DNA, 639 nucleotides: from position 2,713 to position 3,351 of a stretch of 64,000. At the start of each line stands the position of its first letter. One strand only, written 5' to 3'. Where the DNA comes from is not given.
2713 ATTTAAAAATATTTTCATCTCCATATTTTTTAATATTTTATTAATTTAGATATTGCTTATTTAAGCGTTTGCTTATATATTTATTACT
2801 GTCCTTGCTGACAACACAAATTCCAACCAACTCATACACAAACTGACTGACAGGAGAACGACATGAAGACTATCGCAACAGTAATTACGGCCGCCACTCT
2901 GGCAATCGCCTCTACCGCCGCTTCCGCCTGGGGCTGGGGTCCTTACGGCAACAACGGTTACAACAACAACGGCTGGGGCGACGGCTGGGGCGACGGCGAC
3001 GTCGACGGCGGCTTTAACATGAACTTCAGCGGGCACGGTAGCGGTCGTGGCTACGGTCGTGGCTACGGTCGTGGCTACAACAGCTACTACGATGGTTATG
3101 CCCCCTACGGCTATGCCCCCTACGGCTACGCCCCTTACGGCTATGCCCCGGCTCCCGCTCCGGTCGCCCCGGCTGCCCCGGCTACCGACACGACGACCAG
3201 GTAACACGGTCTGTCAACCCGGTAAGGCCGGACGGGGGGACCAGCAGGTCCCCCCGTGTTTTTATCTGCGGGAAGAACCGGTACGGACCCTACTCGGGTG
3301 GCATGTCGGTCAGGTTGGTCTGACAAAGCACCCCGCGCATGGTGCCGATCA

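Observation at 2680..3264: Sulfur-globule-protein-like Gly/Tyr tandem-repeat secreted protein with its own AT-rich promoter island and terminator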

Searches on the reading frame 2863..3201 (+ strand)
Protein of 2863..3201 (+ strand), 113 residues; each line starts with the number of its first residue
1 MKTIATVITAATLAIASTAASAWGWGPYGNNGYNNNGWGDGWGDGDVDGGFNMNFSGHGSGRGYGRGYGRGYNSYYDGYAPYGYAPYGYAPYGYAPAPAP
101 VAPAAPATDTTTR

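Call 6: search_protein_families(library=pfam, proteins=[window:2863-3201:+], max_evalue=1)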
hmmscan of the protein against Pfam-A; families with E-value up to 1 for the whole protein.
window:2863-3201:+ (113 aa): 3 families
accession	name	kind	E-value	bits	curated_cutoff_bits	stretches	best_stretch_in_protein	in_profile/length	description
PF17228.7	SGP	-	4.5e-19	69.5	26.7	1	25-107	2-90/93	Sulphur globule protein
PF22807.2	TrAA12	-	0.047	12.4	30.9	1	34-71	384-421/463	TrAA12-like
PF13985.11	YbgS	-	0.076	13.7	27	1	1-41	1-41/124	YbgS-like protein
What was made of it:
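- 2863..3204 (+): sgp coding sequence: 113-aa precursor of an SGP-family (PF17228) sulfur globule protein. Pfam 69.5 bits, E = 4.5e-19 (call 6).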

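Call 8: search_protein_families(library=ncbifam, proteins=[window:2863-3201:+], max_evalue=0.1)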
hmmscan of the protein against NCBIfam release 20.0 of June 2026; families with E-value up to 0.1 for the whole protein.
window:2863-3201:+ (113 aa): 0 families

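Call 9: find_homologous_proteins(query=window:2863-3201:+, max_evalue=0.001)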
Query window:2863-3201:+ (113 aa): 57 proteins with E <= 0.001 among 484 candidates.
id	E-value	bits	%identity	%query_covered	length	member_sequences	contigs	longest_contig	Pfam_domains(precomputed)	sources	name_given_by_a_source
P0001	3.1e-37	145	79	34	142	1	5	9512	PF17228.8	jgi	jgi:hypothetical protein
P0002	1.8e-35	140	64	66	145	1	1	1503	PF17228.8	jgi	jgi:hypothetical protein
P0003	3.5e-35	139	59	100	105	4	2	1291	PF17228.8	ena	-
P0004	2.4e-32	130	54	100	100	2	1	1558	PF17228.8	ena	-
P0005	9.9e-32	128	68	83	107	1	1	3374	PF17228.8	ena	-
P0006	1.4e-30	124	59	97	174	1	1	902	PF17228.8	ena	-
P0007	2.0e-30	123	74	34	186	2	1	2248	PF17228.8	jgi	jgi:hypothetical protein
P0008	2.7e-30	123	64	100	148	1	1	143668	PF17228.8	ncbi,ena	-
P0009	1.4e-29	121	52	89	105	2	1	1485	PF17228.8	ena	-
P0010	6.2e-29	119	61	100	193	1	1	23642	PF17228.8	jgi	-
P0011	3.3e-28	116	62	79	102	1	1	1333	PF17228.8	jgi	-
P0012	5.1e-27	112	68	30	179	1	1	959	PF17228.8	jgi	-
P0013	1.9e-26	111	77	19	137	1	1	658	PF17228.8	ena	-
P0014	4.4e-26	109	50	100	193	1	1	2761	PF17228.8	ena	-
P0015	1.5e-25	108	60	75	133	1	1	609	PF17228.8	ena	-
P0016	6.8e-25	106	51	100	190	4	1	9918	PF17228.8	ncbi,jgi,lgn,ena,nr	ncbi:MAG: hypothetical protein OEU91_10150 [Gammaproteobacteria bacterium]|nr:hypothetical protein [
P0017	5.1e-23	100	55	98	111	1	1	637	PF17228.8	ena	-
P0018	7.7e-23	99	45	79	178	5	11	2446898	PF17228.8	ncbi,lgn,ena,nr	ncbi:MAG: hypothetical protein JSU62_06575 [Gammaproteobacteria bacterium]|nr:MAG: hypothetical prot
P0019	3.9e-20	90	61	47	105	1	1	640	PF17228.8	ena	-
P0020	1.9e-19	88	53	81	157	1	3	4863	PF17228.8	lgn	-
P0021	1.2e-16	79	54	42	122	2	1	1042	PF17228.8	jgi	jgi:hypothetical protein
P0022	6.9e-16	76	61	50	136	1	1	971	PF17228.8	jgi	jgi:hypothetical protein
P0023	1.7e-15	75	47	81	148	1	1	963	PF17228.8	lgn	-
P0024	2.0e-15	75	52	91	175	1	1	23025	PF17228.8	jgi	jgi:hypothetical protein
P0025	2.4e-14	71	41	85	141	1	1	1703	PF17228.8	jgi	jgi:hypothetical protein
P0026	5.2e-14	70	-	-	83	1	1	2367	PF17228.8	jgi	-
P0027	1.5e-13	69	49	54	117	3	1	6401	PF17228.8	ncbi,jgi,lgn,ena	-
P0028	3.8e-13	68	-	-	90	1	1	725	PF17228.8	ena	-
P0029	5.1e-13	67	43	57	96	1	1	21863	PF17228.8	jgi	-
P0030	1.3e-12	66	43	91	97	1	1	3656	PF17228.8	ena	-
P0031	3.3e-12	65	53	76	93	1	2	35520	PF17228.8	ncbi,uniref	ncbi:sulfur globule family protein [Thiolapillus sp.]|uniref:sulfur globule family protein n=2 Tax=T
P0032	8.8e-12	63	43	82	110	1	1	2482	PF17228.8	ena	-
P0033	3.1e-11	61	69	26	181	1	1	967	PF17228.8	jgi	jgi:hypothetical protein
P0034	4.6e-11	61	50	59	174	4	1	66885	PF17228.8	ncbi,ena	-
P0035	6.6e-11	60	-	-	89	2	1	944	PF17228.8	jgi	jgi:hypothetical protein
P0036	1.5e-10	59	47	93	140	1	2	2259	PF17228.8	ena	-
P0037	2.7e-10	58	41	47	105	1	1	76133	PF17228.8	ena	-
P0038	3.1e-10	58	49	67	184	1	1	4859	PF17228.8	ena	-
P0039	1.1e-9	56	-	-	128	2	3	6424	PF17228.8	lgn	-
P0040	2.5e-9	55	40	83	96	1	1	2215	PF17228.8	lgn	-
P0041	6.0e-9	54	-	-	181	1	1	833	PF17228.8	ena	-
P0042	3.2e-8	52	45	39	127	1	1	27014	PF17228.8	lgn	-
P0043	3.3e-8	52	58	47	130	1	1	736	PF17228.8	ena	-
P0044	1.5e-7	49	41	83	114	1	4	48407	PF17228.8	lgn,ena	-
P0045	2.5e-7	49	67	16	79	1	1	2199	PF17228.8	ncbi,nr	ncbi:MAG: sulfur globule protein CV1, partial [Sedimenticola sp.]|nr:sulfur globule protein CV1 [Sed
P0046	6.3e-7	47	38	55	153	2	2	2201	PF17228.8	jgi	jgi:hypothetical protein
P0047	7.1e-7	47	67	19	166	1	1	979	PF17228.8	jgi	jgi:hypothetical protein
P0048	9.0e-7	47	-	-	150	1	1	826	PF17228.8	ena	-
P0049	1.1e-6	47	-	-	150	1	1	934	PF17228.8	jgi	jgi:hypothetical protein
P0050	2.9e-6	45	44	46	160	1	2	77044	PF17228.8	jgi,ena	-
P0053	2.3e-4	39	47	52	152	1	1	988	PF17228.8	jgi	jgi:hypothetical protein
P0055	2.9e-4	39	-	-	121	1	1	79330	PF17228.8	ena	-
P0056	5.3e-4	38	-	-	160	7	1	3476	PF17228.8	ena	-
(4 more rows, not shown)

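Call 11: find_encoding_contigs(protein=window:2863-3201:+, flank=10000, max_places=6)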
Protein window:2863-3201:+ (113 aa): 7 contigs read that carry it; 6 places shown.
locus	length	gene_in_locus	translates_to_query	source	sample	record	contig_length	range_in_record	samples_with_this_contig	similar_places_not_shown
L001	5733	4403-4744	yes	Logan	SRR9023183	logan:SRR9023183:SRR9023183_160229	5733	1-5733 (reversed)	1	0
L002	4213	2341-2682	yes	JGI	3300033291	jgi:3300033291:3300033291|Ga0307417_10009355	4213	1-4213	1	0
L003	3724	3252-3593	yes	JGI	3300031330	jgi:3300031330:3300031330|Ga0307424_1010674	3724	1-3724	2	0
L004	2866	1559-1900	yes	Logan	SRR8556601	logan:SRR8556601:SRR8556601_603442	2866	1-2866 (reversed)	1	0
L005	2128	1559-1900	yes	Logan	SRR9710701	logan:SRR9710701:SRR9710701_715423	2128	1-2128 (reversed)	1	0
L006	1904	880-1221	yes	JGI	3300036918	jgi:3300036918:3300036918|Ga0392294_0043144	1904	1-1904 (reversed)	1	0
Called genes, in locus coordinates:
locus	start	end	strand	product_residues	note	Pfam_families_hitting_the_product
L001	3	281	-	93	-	?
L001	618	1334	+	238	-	PF00226:DnaJ, PF07238:PilZ (weak)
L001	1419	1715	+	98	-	PF11743:DUF3301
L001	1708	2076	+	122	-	-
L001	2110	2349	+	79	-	-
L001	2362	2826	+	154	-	-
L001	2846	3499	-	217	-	PF13620:CarboxypepD_reg (weak)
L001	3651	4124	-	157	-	-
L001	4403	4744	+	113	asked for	-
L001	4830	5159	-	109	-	PF12840:HTH_20, PF01022:HTH_5, PF01047:MarR (weak), PF12802:MarR_2 (weak)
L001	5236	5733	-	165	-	?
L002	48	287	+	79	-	-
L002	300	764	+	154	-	-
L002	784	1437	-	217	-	PF13620:CarboxypepD_reg (weak)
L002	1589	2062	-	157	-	-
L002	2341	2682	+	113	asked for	-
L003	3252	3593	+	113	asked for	-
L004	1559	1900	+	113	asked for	-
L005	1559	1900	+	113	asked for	-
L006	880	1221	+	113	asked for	-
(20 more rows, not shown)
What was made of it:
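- The identical protein is called on seven metagenome contigs (call 11).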

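Call 22: search_protein_families(library=pfam, proteins=[window:2929-3201:+], max_evalue=10)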
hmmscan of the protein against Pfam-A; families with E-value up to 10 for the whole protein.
seq(91 aa): 2 families
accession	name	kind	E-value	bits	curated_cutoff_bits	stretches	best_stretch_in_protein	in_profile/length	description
PF17228.7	SGP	-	2.5e-19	70.3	26.7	1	3-85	2-90/93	Sulphur globule protein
PF22807.2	TrAA12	-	0.11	11.3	30.9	1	12-49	384-421/463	TrAA12-like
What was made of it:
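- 2863..3204 (+): Shuffle control (call 22).
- On SGP, sulfur globule protein family (PF17228; SgpA/SgpB type): The mature part alone scores 70.3 bits (call 22).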

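Call 24: find_related_loci(query=window:2863-3201:+, collection=genome_contigs, flank=10000)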
Query window:2863-3201:+ (113 aa) in genome_contigs; peptide patterns used: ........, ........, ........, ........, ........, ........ (x = any residue, [..] = any of these).
600 stretches matched a pattern (row limit reached: there are more); 25 encode a relative of the query (tblastn E <= 1e-3); 25 distinct loci.
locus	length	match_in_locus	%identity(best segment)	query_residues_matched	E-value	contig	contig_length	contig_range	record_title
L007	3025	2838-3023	77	1-64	3e-23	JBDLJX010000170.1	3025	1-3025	MAG: Pseudomonadota bacterium isolate MAG113 MAG113_170, whole genome shotgun sequence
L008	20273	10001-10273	79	1-96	1e-19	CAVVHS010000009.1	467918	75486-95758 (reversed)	MAG: uncultured Gammaproteobacteria bacterium isolate MFD02832.bin.1.93 genome assembly, contig: contig_5550, whole geno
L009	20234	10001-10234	58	1-92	5e-19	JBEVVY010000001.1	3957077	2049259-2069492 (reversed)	MAG: Sedimenticola sp. isolate 3502E c_000000000001, whole genome shotgun sequence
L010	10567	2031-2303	78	1-96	2e-18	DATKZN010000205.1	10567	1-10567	MAG TPA_asm: Gammaproteobacteria bacterium isolate SMAG_U14246 k141_3506455, whole genome shotgun sequence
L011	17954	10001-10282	57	1-109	5e-17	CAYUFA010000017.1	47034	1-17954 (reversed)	MAG TPA_asm: uncultured Ectothiorhodospiraceae bacterium isolate SRP214966_co3_135 genome assembly, contig: NODE_599_len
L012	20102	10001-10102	91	1-34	8e-16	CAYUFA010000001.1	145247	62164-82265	MAG TPA_asm: uncultured Ectothiorhodospiraceae bacterium isolate SRP214966_co3_135 genome assembly, contig: NODE_12_leng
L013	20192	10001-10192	69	1-63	1e-14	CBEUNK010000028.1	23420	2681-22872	MAG TPA_asm: uncultured Thiogranum sp. isolate SRR13309658_concoct_20 genome assembly, contig: ERZ26778863.91, whole gen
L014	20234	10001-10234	45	21-113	3e-14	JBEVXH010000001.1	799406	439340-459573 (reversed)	MAG: Candidatus Thiodiazotropha sp. isolate CTENA5 L149 c_000000000001, whole genome shotgun sequence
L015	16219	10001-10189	63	1-59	8e-13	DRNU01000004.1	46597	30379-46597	MAG TPA_asm: Gammaproteobacteria bacterium isolate HyVt-519 HyVt-519_k145_1021994, whole genome shotgun sequence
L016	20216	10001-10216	48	21-105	7e-13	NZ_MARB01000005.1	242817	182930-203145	Candidatus Thiodiazotropha endolucinida strain COS CODIS_contig000005, whole genome shotgun sequence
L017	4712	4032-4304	77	1-96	5e-12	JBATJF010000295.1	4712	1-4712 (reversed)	MAG: Gammaproteobacteria bacterium isolate MFD10246_ilm_asm_bin8 k127_145471, whole genome shotgun sequence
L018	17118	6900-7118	43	25-98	1e-9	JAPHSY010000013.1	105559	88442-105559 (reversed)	MAG: Magnetovibrio sp. isolate N3S-Bin_6 c_000000300409, whole genome shotgun sequence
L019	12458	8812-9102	46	4-111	3e-9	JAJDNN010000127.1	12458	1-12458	MAG: Proteobacteria bacterium isolate ALJrbin.36 k141_6305201, whole genome shotgun sequence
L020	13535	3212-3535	41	1-94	1e-8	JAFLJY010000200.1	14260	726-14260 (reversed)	MAG: Gammaproteobacteria bacterium isolate MC-11 c_000001089528_1, whole genome shotgun sequence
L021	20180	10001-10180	44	21-97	3e-8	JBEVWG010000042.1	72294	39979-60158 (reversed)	MAG: Candidatus Thiodiazotropha sp. 6PLUC1 c_000000000023, whole genome shotgun sequence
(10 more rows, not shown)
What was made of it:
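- On SGP, sulfur globule protein family (PF17228; SgpA/SgpB type): Relatives occur in known sulfur-oxidising lineages (call 24).
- Thiodiazotropha, Thiogranum, Chromatiaceae, Magnetovibrio and 'Ectothiorhodospiraceae' MAGs (call 24). All named genomes carrying relatives are sulfur oxidisers (call 24).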

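Call 27: find_homologous_proteins(query=A1, max_evalue=0.001)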
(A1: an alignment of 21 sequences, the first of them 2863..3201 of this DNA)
Query A1 (21 sequences) (113 aa, profile of the alignment): 167 proteins with E <= 0.001 among 8000 candidates; the best 120 are listed.
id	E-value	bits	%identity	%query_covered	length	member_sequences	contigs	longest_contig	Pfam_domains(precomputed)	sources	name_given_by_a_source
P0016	6.5e-53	197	51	100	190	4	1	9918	PF17228.8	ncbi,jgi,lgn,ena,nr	ncbi:MAG: hypothetical protein OEU91_10150 [Gammaproteobacteria bacterium]|nr:hypothetical protein [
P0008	1.0e-52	196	64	100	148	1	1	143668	PF17228.8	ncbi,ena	-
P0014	2.8e-50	188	50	100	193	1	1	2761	PF17228.8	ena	-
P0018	5.3e-46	175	45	79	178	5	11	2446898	PF17228.8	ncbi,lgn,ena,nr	ncbi:MAG: hypothetical protein JSU62_06575 [Gammaproteobacteria bacterium]|nr:MAG: hypothetical prot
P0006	2.3e-45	172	59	97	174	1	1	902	PF17228.8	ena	-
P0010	1.2e-44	170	61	100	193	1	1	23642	PF17228.8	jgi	-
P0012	1.8e-44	170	68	30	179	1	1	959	PF17228.8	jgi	-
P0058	3.4e-43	165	48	100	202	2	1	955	PF17228.8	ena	-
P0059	4.2e-42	162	56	100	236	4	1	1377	PF17228.8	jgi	jgi:hypothetical protein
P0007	6.2e-42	161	74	34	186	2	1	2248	PF17228.8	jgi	jgi:hypothetical protein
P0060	3.0e-40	156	55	53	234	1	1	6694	PF17228.8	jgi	jgi:hypothetical protein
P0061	7.7e-40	155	60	51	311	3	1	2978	PF17228.8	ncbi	ncbi:MAG: sulfur globule family protein [Gammaproteobacteria bacterium]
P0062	8.4e-40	154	49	100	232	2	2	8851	PF17228.8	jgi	jgi:hypothetical protein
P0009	1.6e-38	150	52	89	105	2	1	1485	PF17228.8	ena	-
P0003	1.7e-38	150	59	100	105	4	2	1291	PF17228.8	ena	-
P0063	7.7e-38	148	58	52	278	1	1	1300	PF17228.8,PF00484.25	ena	-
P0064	4.3e-37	146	49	81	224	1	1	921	PF17228.8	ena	-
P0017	6.7e-37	145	55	98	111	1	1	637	PF17228.8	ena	-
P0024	8.1e-36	142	52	91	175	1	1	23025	PF17228.8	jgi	jgi:hypothetical protein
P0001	2.1e-34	137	79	34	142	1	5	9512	PF17228.8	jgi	jgi:hypothetical protein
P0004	3.1e-34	136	54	100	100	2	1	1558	PF17228.8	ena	-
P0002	8.4e-33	132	64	66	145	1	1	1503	PF17228.8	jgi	jgi:hypothetical protein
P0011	9.9e-33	132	62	79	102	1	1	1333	PF17228.8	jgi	-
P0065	1.2e-32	131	68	41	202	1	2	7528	PF17228.8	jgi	jgi:hypothetical protein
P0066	3.9e-32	130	50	92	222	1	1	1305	PF17228.8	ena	-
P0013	8.7e-32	128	77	19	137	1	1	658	PF17228.8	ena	-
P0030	2.3e-31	127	43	91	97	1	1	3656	PF17228.8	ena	-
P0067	7.8e-31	125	-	-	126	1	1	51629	PF17228.8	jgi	-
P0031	3.8e-29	120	53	76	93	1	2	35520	PF17228.8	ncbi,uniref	ncbi:sulfur globule family protein [Thiolapillus sp.]|uniref:sulfur globule family protein n=2 Tax=T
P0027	3.3e-28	117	49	54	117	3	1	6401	PF17228.8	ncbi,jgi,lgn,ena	-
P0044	4.0e-28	117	41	83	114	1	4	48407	PF17228.8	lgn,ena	-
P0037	6.0e-28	116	41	47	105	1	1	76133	PF17228.8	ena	-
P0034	2.0e-27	114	50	59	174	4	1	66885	PF17228.8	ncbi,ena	-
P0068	7.5e-26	109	42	57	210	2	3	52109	PF17228.8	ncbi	-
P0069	1.2e-25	109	42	57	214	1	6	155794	PF17228.8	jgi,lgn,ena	jgi:hypothetical protein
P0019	3.3e-23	101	61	47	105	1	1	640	PF17228.8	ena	-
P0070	3.7e-23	100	54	44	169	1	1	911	PF17228.8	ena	-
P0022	4.0e-23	100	61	50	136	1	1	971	PF17228.8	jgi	jgi:hypothetical protein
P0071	8.1e-23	99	54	44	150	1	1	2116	PF17228.8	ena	-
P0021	9.3e-23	99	54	42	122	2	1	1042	PF17228.8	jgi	jgi:hypothetical protein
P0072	7.6e-22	96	51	76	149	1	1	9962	PF17228.8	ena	-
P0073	2.2e-21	95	44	82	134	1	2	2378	PF17228.8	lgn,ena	-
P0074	6.3e-21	93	39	51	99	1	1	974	PF17228.8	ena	-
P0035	9.0e-21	93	-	-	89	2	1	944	PF17228.8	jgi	jgi:hypothetical protein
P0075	1.3e-20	92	-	-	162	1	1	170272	PF17228.8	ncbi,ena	-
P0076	1.4e-20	92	-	-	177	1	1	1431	PF17228.8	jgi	jgi:hypothetical protein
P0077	1.1e-19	89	-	-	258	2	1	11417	PF17228.8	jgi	jgi:hypothetical protein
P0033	1.9e-19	88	69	26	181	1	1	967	PF17228.8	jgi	jgi:hypothetical protein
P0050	2.5e-19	88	44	46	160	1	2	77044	PF17228.8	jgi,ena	-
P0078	3.0e-19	88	37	56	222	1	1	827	PF17228.8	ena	-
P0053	5.2e-19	87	47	52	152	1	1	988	PF17228.8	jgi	jgi:hypothetical protein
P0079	6.8e-19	87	44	57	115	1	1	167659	PF17228.8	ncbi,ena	-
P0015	7.0e-19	87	60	75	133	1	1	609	PF17228.8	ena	-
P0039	1.9e-18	85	-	-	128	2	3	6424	PF17228.8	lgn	-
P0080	2.3e-18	85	44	65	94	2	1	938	PF17228.8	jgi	jgi:hypothetical protein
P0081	3.0e-18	85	47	46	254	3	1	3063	PF00691.26,PF17228.8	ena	-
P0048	6.2e-18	84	-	-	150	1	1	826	PF17228.8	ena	-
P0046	1.9e-17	82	38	55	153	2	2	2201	PF17228.8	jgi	jgi:hypothetical protein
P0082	2.9e-17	81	54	87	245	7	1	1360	PF00691.26,PF17228.8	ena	-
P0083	3.2e-17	81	37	59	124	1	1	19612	PF17228.8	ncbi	ncbi:MAG: sulfur globule family protein [Candidatus Thiodiazotropha endolucinida]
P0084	4.0e-17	81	-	-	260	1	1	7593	PF00691.26,PF17228.8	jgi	jgi:outer membrane protein OmpA-like peptidoglycan-associated protein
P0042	5.7e-17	80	45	39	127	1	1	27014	PF17228.8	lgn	-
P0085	1.1e-16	80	50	19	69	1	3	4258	PF17228.8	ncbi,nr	ncbi:MAG: sulfur globule protein CV1, partial [Chromatiaceae bacterium]|nr:sulfur globule protein CV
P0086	1.6e-16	79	-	-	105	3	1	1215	PF17228.8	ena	-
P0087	5.7e-16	77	56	27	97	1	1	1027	PF17228.8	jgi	jgi:hypothetical protein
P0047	6.1e-16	77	67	19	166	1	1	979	PF17228.8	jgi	jgi:hypothetical protein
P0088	8.0e-16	77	67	19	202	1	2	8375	PF17228.8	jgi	jgi:Sulphur globule protein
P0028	1.6e-15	76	-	-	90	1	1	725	PF17228.8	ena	-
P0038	6.6e-15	74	49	67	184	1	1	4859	PF17228.8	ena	-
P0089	7.4e-15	74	-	-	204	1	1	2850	PF17228.8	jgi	jgi:hypothetical protein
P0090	1.2e-14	73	52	57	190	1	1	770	PF17228.8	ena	-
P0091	1.4e-14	73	44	90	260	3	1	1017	PF00691.26,PF17228.8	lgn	-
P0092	1.4e-14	73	44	97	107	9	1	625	PF17228.8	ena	-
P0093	1.5e-14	73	-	-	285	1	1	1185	PF13460.13,PF17228.8,PF01370.28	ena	-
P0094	2.0e-14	72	-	-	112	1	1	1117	PF17228.8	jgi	jgi:hypothetical protein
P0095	3.3e-14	71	-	-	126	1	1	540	PF17228.8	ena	-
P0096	3.8e-14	71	-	-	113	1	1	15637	PF17228.8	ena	-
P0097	4.4e-14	71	67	17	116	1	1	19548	PF17228.8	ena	-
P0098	5.0e-14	71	50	35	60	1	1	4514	PF17228.8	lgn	-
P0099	9.1e-14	70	-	-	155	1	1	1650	PF17228.8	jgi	jgi:hypothetical protein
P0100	1.2e-13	70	-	-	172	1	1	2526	PF17228.8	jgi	jgi:hypothetical protein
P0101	2.3e-13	69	42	59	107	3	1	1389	PF17228.8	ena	-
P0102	2.4e-13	69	-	-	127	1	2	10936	PF17228.8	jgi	-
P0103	2.4e-13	69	-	-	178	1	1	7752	PF17228.8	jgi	jgi:Sulphur globule protein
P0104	2.7e-13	68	55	24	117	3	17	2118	PF17228.8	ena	-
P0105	3.0e-13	68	56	32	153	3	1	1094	PF17228.8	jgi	jgi:hypothetical protein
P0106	3.4e-13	68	37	48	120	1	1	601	PF17228.8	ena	-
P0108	5.7e-13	67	43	81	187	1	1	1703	PF17228.8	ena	-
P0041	5.7e-13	67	-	-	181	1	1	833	PF17228.8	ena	-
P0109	9.7e-13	67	49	53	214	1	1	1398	PF17228.8,PF15420.12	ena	-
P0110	1.3e-12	66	38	52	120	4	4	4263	PF17228.8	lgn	-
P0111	1.4e-12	66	42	59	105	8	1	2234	PF17228.8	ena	-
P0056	5.8e-12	64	-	-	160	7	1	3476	PF17228.8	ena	-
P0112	1.5e-11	63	48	82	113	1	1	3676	PF17228.8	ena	-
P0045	3.1e-11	62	67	16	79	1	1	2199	PF17228.8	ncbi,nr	ncbi:MAG: sulfur globule protein CV1, partial [Sedimenticola sp.]|nr:sulfur globule protein CV1 [Sed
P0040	3.2e-11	62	40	83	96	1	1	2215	PF17228.8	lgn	-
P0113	4.2e-11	61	-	-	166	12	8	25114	PF17228.8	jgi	jgi:hypothetical protein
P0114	6.4e-11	61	37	56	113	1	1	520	PF17228.8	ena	-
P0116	1.1e-10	60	-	-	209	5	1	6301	PF17228.8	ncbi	-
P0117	1.4e-10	60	43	41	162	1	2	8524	PF17228.8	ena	-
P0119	2.7e-10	59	46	58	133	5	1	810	PF17228.8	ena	-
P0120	3.6e-10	58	37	60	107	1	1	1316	PF17228.8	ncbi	-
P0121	5.6e-10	58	-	-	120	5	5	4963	PF17228.8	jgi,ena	jgi:hypothetical protein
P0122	6.0e-10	58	41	99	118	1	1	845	PF17228.8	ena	-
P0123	8.0e-10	57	42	62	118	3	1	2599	PF17228.8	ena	-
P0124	1.0e-9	57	-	-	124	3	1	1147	PF17228.8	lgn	-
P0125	1.2e-9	57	-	-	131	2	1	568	PF17228.8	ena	-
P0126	1.2e-9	57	37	58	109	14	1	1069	PF17228.8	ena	-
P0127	1.5e-9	56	42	29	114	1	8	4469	PF17228.8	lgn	-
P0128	1.6e-9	56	63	27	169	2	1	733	PF17228.8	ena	-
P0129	1.6e-9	56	47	50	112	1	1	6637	PF17228.8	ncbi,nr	ncbi:MAG: sulfur globule family protein [Gammaproteobacteria bacterium]|nr:sulfur globule family pro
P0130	2.6e-9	56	41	57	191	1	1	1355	PF17228.8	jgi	-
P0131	2.8e-9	55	44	52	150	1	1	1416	PF17228.8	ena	-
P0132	3.8e-9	55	40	53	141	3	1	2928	PF17228.8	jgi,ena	-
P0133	7.2e-9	54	49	57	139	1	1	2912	PF17228.8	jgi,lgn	jgi:hypothetical protein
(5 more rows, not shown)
